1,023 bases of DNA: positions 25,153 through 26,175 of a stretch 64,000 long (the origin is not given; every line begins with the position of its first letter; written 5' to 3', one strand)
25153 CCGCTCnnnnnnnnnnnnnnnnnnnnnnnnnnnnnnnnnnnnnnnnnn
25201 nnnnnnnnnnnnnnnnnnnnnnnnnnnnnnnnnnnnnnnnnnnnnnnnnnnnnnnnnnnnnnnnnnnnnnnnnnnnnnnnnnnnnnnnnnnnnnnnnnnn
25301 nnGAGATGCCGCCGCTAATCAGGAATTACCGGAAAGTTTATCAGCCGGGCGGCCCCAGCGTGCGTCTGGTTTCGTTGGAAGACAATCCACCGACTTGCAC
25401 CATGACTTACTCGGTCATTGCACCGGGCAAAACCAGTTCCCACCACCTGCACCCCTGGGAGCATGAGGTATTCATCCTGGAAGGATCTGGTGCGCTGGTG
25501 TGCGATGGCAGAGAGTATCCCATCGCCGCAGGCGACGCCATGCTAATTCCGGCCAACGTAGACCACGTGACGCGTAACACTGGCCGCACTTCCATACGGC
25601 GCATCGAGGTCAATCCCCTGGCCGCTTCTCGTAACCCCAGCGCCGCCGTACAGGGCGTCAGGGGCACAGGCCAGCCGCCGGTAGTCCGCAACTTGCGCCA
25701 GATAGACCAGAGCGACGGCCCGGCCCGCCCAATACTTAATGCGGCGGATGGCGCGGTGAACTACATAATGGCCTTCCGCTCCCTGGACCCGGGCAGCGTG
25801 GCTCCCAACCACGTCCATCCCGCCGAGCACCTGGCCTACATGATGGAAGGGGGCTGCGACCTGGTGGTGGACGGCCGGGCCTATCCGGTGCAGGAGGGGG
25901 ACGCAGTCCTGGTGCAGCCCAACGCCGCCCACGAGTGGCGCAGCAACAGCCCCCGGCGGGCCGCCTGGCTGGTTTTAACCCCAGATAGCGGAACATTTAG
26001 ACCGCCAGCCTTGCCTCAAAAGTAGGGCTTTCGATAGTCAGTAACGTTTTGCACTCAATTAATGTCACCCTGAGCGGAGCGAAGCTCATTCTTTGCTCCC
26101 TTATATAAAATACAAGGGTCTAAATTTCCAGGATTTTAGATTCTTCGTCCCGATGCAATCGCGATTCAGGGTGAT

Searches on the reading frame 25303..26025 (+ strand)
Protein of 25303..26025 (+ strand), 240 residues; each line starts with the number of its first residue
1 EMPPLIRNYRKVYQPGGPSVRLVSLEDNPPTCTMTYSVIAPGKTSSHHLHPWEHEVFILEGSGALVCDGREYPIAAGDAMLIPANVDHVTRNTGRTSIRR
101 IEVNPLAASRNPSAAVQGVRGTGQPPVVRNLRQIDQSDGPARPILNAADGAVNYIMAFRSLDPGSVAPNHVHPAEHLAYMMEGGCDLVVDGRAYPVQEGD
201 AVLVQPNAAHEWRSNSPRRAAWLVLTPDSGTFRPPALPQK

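Call 56: find_encoding_contigs(protein=window:25303-26025:+, flank=1500, max_places=10)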
Protein window:25303-26025:+ (240 aa): no gene with exactly this product is on record in the collection.

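Call 60: search_protein_families(library=pfam, proteins=[window:25303-26025:+], max_evalue=0.00001)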
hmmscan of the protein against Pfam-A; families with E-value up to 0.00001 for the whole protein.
window:25303-26025:+ (240 aa): 7 families
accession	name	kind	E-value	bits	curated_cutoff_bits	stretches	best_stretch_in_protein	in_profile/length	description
PF07883.17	Cupin_2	-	5.1e-33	113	27.2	2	38-98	4-64/70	Cupin domain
PF02311.25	AraC_binding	-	7.5e-18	65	21.1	2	163-228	12-77/135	AraC-like ligand binding domain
PF00190.28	Cupin_1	-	1.4e-09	38.1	22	0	11-97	8-106/151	Cupin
PF05899.18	Cupin_3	-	2e-07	31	23.5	0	175-217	26-69/74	EutQ-like cupin domain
PF12973.13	Cupin_7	-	2.4e-07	31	27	0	13-69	13-69/105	ChrR Cupin-like domain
PF21621.3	MPI_cupin_dom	-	3.4e-07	30.6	27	0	56-90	33-67/79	Mannose-6-phosphate isomerase, cupin domain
PF01050.24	MannoseP_isomer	-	7.2e-07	29.8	23.6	0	33-104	29-101/116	Mannose-6-phosphate isomerase C-terminal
